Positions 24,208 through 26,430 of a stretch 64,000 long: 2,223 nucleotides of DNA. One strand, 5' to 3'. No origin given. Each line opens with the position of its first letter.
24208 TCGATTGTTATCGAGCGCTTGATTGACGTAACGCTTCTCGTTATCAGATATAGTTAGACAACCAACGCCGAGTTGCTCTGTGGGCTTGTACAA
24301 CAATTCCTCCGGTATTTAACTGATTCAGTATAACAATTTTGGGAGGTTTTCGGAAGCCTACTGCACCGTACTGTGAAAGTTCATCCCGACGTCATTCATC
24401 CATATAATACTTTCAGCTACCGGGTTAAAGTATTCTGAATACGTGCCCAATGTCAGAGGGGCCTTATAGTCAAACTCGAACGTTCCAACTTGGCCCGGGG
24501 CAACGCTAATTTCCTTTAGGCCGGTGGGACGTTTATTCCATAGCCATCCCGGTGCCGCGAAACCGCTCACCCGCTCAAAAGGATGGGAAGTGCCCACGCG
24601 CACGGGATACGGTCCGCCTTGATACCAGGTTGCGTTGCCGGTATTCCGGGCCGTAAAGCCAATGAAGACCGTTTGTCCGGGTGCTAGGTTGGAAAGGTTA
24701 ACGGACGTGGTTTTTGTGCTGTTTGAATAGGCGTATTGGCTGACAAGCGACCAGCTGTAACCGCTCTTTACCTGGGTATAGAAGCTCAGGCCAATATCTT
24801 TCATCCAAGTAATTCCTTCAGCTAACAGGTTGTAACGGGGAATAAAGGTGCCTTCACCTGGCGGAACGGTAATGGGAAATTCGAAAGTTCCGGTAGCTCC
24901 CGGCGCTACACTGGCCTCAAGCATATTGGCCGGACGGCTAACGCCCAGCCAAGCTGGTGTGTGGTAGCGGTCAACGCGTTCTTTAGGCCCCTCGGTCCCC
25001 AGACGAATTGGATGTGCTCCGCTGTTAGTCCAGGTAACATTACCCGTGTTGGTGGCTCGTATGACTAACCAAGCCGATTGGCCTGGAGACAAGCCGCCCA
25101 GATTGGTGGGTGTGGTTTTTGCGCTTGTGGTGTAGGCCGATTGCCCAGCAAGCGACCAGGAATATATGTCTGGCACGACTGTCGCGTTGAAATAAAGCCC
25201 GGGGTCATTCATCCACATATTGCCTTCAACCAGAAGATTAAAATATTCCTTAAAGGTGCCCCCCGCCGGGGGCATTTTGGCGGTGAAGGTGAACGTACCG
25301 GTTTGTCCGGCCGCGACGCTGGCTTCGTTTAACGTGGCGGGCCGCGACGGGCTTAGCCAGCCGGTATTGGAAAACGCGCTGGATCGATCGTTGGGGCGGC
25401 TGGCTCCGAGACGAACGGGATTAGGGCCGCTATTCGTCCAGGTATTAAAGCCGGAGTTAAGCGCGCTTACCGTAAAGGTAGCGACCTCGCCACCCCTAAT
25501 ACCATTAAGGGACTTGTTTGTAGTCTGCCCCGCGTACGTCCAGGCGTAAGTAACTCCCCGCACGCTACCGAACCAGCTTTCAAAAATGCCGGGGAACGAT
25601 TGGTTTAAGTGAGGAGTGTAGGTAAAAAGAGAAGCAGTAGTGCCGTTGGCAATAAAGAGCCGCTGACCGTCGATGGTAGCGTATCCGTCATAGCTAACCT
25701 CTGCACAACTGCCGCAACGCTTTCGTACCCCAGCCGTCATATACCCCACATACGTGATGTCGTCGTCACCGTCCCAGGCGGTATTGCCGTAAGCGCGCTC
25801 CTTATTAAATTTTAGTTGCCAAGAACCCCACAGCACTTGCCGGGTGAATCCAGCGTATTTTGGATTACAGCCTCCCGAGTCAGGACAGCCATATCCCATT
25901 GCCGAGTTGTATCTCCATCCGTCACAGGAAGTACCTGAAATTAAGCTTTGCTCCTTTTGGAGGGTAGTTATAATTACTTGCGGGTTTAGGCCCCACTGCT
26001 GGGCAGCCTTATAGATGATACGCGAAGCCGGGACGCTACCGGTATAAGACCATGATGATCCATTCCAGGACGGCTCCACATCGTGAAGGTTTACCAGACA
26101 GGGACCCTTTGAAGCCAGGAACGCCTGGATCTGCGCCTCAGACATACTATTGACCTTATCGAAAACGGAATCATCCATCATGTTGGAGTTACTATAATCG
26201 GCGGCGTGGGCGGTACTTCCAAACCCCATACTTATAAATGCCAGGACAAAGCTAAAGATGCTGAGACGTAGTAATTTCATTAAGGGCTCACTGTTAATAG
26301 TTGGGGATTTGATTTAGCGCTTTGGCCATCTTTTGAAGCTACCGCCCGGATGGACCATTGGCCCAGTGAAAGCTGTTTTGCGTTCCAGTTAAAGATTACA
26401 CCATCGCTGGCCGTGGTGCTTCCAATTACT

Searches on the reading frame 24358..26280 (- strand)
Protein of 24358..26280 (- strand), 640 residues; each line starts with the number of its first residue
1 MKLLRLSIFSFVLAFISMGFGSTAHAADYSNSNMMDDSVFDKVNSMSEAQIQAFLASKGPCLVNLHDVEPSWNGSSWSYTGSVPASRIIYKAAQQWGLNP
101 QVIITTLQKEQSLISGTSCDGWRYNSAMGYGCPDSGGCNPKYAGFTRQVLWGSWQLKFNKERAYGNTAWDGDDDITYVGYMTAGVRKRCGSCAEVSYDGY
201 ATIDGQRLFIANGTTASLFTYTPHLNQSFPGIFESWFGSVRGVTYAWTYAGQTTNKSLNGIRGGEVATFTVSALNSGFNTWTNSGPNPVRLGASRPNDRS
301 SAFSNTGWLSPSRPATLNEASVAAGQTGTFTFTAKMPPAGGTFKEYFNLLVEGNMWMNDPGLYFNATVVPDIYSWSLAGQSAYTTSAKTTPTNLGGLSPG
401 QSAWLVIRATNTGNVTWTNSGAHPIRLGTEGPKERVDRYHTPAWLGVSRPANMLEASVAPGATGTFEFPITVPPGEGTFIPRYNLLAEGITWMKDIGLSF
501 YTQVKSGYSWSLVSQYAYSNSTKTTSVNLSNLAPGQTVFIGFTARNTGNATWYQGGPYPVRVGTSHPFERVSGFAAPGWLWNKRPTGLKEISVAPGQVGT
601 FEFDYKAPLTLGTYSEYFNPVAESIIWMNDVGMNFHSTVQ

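Call 6: search_protein_families(library=pfam, proteins=[window:24358-26280:-], max_evalue=0.01)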
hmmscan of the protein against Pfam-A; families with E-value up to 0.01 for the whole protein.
window:24358-26280:- (640 aa): 1 family
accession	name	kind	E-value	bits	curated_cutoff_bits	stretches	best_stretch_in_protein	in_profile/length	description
PF16158.11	N_BRCA1_IG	-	1e-11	45.7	28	1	530-619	6-89/108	Ig-like domain from next to BRCA1 gene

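Call 66: search_protein_families(library=ncbifam, proteins=[window:24358-26280:-], max_evalue=0.1)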
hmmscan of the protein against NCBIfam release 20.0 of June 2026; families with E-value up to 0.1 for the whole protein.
window:24358-26280:- (640 aa): 0 families
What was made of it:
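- Tried and rejected: NCBIfam gave nothing meaningful (call 66).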

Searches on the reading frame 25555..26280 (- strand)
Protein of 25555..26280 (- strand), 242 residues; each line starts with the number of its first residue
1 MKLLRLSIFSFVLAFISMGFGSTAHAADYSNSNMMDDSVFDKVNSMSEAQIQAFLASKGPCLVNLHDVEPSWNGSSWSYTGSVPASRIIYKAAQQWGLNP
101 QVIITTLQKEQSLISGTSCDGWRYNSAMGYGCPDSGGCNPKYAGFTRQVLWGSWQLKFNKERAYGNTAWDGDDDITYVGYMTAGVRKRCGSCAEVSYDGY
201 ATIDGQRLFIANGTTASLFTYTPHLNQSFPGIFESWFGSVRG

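Call 65: search_protein_families(library=pfam, proteins=[window:25555-26280:-], max_evalue=5)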
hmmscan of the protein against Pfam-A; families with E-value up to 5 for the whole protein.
seq(242 aa): 0 families
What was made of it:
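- Tried and rejected: Pfam gave nothing for the paralogue head (call 65).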
